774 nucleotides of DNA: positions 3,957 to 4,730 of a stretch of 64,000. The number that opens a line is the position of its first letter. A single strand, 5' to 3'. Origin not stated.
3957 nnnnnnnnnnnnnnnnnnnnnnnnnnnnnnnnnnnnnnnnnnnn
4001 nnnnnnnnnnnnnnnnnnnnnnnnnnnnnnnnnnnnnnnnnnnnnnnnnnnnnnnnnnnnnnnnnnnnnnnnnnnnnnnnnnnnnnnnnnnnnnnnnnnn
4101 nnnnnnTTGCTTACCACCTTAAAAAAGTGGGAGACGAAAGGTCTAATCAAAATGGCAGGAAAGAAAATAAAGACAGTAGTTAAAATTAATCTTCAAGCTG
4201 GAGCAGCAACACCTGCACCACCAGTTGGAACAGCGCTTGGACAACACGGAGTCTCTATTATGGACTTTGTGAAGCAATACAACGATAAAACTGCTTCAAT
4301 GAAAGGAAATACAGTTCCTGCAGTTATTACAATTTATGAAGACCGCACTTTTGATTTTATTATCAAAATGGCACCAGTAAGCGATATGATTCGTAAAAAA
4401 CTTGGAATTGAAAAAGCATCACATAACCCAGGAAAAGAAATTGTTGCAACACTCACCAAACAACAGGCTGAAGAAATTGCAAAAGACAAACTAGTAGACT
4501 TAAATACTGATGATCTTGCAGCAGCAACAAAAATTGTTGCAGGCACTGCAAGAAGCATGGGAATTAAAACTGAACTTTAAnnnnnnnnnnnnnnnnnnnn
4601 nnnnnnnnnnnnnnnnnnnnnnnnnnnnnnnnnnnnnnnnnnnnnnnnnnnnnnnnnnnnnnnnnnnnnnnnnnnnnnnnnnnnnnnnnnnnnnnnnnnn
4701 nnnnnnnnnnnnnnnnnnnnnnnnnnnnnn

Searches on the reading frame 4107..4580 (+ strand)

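Call 71: search_protein_families(library=pfam, proteins=[window:4107-4580:+], max_evalue=0.001)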
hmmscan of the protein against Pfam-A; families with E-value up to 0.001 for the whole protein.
window:4107-4580:+ (157 aa): 2 families
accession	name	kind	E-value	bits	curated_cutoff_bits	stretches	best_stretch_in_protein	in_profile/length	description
PF03946.19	Ribosomal_L11_N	-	4.7e-25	87.6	32.9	1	25-82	1-58/58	Ribosomal protein L11, N-terminal domain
PF00298.24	Ribosomal_L11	-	1.5e-21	77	21.4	1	87-154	1-68/69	Ribosomal protein L11, RNA binding domain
